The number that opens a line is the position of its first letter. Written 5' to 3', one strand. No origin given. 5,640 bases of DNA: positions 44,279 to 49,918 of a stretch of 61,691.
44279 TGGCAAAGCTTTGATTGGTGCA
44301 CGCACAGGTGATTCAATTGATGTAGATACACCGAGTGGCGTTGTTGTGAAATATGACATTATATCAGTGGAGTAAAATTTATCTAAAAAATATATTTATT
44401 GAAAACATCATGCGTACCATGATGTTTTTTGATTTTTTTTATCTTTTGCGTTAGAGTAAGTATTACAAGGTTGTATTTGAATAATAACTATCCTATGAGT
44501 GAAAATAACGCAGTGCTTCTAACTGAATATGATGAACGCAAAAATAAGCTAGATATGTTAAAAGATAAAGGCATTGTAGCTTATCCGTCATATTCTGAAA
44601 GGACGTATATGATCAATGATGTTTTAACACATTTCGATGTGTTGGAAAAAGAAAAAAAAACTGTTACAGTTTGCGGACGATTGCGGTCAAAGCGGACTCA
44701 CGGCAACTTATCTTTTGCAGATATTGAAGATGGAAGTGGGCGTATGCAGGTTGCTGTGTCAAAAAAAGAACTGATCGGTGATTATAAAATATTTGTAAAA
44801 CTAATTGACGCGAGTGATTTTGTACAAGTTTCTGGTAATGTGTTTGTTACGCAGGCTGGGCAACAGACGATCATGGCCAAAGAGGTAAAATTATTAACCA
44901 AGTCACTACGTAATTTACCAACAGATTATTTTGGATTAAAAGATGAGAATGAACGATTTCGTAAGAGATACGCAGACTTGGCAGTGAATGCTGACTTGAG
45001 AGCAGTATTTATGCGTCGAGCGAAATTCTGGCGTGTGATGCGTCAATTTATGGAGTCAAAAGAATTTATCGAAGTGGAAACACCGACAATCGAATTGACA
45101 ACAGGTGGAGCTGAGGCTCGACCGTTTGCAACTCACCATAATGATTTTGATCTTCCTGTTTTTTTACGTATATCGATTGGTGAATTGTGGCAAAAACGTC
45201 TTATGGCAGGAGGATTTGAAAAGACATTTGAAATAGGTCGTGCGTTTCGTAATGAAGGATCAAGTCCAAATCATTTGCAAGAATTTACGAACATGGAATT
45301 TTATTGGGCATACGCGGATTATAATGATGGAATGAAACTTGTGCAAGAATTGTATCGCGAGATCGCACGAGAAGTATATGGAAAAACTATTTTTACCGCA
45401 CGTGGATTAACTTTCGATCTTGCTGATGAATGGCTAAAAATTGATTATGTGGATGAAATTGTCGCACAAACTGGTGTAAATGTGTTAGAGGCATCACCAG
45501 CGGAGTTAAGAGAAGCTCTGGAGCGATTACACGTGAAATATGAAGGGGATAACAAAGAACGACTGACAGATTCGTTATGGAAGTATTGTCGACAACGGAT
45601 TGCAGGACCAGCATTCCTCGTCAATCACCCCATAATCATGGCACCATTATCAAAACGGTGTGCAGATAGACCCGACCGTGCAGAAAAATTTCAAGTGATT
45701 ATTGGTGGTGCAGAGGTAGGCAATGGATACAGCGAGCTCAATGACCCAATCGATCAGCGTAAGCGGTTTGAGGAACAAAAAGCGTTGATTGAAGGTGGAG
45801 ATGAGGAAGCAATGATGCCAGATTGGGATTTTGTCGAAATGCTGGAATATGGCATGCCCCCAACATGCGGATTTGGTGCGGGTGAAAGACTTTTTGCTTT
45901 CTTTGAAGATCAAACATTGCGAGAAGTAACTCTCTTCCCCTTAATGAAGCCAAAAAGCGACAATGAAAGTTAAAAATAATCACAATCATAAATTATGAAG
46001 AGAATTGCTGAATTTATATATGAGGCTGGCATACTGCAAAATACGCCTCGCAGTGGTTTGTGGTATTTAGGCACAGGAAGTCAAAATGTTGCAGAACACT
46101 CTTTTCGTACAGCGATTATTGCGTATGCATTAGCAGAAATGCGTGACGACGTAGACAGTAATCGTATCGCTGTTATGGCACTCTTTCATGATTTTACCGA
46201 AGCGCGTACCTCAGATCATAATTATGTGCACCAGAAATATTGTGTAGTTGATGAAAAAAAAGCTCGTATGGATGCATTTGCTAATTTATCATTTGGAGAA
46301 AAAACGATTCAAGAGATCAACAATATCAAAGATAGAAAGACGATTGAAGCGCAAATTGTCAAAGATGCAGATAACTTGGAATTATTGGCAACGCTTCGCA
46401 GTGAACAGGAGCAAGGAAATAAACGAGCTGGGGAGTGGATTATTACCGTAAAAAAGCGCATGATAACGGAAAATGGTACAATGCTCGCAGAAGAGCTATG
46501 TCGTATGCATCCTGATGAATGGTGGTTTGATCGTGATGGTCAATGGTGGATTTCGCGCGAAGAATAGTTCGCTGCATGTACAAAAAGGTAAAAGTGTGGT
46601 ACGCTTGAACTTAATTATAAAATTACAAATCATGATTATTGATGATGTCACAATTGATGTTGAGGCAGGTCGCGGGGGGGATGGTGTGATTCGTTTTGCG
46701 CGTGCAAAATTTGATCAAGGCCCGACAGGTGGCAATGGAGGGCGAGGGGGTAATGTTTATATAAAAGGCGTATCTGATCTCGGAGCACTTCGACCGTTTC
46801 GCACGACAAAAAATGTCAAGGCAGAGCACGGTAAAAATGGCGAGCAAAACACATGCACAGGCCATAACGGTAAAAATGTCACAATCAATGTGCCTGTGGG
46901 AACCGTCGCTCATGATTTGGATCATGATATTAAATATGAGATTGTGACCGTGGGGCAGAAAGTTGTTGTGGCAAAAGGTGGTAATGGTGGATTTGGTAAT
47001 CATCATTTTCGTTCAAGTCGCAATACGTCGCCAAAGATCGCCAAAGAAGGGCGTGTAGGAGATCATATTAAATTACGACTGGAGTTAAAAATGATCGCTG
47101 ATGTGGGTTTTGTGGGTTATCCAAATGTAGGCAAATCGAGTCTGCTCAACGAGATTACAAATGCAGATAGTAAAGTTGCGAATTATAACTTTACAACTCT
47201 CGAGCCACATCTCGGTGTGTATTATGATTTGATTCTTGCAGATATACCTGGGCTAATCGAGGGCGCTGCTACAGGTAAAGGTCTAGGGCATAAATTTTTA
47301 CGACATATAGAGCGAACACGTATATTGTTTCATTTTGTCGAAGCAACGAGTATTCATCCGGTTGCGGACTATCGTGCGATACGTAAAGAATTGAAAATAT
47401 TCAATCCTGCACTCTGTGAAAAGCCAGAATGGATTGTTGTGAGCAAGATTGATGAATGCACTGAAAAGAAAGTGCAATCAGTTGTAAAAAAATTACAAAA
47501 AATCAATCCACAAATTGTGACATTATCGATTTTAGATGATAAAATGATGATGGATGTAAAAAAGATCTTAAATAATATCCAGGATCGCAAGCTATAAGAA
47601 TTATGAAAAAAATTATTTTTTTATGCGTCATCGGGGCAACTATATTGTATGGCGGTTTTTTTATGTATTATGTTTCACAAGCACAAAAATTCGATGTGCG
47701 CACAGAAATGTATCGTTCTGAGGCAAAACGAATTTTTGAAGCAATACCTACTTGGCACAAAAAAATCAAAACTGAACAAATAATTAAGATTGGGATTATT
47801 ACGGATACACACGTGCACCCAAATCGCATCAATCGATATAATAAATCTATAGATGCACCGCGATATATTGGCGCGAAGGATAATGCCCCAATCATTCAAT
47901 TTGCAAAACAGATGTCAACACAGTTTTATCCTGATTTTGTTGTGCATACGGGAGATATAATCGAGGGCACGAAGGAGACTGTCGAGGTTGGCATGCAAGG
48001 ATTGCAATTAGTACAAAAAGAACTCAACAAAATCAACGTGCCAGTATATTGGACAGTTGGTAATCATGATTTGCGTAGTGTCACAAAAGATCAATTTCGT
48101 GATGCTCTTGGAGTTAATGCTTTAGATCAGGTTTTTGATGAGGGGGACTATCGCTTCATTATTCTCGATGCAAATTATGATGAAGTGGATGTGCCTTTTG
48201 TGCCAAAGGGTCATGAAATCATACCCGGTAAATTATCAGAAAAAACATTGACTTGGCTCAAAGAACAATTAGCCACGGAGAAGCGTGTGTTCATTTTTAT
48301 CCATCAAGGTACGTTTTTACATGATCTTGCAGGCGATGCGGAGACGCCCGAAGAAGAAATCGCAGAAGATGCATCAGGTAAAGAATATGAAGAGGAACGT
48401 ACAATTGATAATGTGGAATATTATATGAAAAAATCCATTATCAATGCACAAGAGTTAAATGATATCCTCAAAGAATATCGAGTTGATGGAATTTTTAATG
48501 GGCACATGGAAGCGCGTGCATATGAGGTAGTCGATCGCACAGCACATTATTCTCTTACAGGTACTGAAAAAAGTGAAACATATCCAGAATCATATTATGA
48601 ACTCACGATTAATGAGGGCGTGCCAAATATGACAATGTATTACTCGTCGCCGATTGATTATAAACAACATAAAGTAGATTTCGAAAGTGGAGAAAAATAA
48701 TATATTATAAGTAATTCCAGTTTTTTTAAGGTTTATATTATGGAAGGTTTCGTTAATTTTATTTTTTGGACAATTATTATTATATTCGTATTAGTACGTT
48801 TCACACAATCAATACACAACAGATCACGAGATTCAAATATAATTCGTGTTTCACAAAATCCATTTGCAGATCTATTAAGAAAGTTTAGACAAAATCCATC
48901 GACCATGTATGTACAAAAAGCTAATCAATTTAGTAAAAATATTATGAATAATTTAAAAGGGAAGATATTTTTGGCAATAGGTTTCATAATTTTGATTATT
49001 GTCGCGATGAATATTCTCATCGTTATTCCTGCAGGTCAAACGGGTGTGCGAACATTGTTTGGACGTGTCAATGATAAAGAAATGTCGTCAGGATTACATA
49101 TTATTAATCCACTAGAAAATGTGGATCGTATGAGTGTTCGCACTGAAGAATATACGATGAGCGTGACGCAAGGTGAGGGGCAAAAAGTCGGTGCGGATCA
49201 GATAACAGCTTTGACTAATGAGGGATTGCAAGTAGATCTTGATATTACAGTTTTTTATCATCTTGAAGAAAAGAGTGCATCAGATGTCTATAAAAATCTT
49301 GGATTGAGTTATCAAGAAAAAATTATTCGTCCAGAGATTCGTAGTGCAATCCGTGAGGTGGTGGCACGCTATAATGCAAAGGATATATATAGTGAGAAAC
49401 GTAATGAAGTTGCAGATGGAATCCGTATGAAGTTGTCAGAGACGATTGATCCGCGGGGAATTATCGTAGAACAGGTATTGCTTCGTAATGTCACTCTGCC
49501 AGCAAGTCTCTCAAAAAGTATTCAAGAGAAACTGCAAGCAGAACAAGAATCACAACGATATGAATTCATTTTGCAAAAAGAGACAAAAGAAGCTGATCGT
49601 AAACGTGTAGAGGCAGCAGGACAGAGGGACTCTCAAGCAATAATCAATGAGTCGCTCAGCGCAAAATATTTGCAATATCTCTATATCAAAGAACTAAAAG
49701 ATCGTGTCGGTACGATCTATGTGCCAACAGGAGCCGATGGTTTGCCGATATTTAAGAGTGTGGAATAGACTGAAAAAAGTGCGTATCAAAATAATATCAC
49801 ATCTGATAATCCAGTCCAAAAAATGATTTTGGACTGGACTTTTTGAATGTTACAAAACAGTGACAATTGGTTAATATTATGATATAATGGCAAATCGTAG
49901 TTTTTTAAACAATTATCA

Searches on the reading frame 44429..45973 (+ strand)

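Call 20: search_protein_families(library=ncbifam, proteins=[window:44429-45973:+], max_evalue=0.00001)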
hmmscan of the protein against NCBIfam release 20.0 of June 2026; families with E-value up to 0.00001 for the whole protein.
window:44429-45973:+ (514 aa): 14 families
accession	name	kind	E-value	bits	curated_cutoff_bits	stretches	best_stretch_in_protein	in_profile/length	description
NF001756.1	PRK00484.1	subfamily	1.3e-150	502.3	468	1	34-509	4-488/488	lysine--tRNA ligase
TIGR00499.1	lysS_bact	equivalog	1.7e-134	449.2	427.6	1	34-509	6-495/496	lysine--tRNA ligase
NF002821.0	PRK02983.1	equivalog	5.7e-123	412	742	1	35-509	623-1101/1102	bifunctional lysylphosphatidylglycerol synthetase/lysine--tRNA ligase LysX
NF009101.0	PRK12445.1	subfamily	1.3e-104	350.5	1026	1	31-509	16-504/505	lysine--tRNA ligase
TIGR00462.1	genX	equivalog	2e-47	162.1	286.9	1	196-501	3-302/304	EF-P lysine aminoacylase EpmA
NF003483.0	PRK05159.1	equivalog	2.4e-39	135.5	353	1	73-504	13-430/438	aspartate--tRNA(Asn) ligase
NF006828.0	PRK09350.1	equivalog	1.1e-35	123.5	264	1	193-505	15-322/325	elongation factor P--(R)-beta-lysine ligase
TIGR00458.1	aspS_nondisc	equivalog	4.6e-35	121.4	368.4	1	73-504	9-420/428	aspartate--tRNA(Asn) ligase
TIGR00459.1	aspS_bact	equivalog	1e-34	119.9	373.85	1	74-330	14-275/586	aspartate--tRNA ligase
NF001750.0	PRK00476.1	equivalog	2.3e-32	112.1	443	1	74-331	16-281/590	aspartate--tRNA ligase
TIGR00457.1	asnS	equivalog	2.8e-26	92.4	342.6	1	71-506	11-449/455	asparagine--tRNA ligase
NF003037.0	PRK03932.1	equivalog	1.1e-23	84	414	1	72-506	12-445/451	asparagine--tRNA ligase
NF009460.0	PRK12820.1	equivalog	2.5e-16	59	1379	1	173-309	153-287/723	bifunctional aspartyl-tRNA synthetase/aspartyl/glutamyl-tRNA amidotransferase subunit C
NF005052.0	PRK06462.1-1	equivalog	6.2e-09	35.4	368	1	172-492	27-331/353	asparagine synthetase A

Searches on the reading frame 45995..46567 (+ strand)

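Call 20: search_protein_families(library=ncbifam, proteins=[window:45995-46567:+], max_evalue=0.00001)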
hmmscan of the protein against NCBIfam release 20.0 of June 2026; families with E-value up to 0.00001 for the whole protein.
window:45995-46567:+ (190 aa): 1 family
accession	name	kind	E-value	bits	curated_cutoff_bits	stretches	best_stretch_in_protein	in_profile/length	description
NF003009.0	PRK03826.1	equivalog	1.7e-09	37.7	122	1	29-144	27-155/197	5'-deoxynucleotidase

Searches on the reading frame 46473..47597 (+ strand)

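Call 18: search_protein_families(library=pfam, proteins=[window:46473-47597:+], max_evalue=0.00001)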
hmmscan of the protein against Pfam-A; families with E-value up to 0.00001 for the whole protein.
window:46473-47597:+ (374 aa): 4 families
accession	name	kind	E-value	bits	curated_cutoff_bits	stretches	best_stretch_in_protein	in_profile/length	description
PF01018.28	GTP1_OBG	-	1.8e-44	151.6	27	1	56-207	1-155/155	GTP1/OBG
PF01926.29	MMR_HSR1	-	4.8e-24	85.1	21.9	1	210-325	1-113/113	50S ribosome-binding GTPase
PF02421.24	FeoB_N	-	6e-11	42.5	27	1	211-353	3-143/156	Ferrous iron transport protein B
PF03193.22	RsgA_GTPase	-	1.9e-06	28.3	30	0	319-368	56-106/174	RsgA GTPase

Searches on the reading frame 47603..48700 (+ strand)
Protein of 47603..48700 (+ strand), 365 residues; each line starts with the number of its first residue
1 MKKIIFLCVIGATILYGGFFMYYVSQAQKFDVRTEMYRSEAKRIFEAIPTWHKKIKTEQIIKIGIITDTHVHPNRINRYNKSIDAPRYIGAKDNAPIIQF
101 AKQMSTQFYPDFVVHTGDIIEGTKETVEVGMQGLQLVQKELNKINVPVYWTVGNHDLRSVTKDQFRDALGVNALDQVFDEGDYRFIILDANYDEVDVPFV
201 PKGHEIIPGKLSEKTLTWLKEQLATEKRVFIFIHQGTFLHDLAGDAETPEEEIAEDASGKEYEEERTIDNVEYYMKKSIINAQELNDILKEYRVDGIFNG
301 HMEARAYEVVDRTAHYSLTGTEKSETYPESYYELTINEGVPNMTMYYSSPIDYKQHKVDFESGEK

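Call 18: search_protein_families(library=pfam, proteins=[window:47603-48700:+], max_evalue=0.00001)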
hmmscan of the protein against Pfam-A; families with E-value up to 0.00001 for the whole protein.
window:47603-48700:+ (365 aa): 1 family
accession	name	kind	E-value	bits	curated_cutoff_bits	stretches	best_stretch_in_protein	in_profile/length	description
PF00149.33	Metallophos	-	3.1e-12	47.8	21.5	1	61-301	1-187/191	Calcineurin-like phosphoesterase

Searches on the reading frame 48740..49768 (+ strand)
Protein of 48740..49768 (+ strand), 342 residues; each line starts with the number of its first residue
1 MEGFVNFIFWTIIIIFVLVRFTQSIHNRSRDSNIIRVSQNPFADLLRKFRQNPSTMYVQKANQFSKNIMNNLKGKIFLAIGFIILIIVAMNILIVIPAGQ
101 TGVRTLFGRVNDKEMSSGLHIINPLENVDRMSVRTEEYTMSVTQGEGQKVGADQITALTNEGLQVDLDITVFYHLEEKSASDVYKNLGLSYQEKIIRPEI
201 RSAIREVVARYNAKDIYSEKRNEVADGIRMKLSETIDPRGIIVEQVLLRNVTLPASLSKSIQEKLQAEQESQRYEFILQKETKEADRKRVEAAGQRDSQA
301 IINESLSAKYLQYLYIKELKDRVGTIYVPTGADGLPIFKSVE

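Call 18: search_protein_families(library=pfam, proteins=[window:48740-49768:+], max_evalue=0.00001)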
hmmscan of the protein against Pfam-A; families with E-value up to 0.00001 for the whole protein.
window:48740-49768:+ (342 aa): 1 family
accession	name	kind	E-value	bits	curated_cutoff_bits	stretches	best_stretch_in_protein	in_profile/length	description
PF01145.31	Band_7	-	2.9e-35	122.3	23.6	1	95-279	2-166/176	SPFH domain / Band 7 family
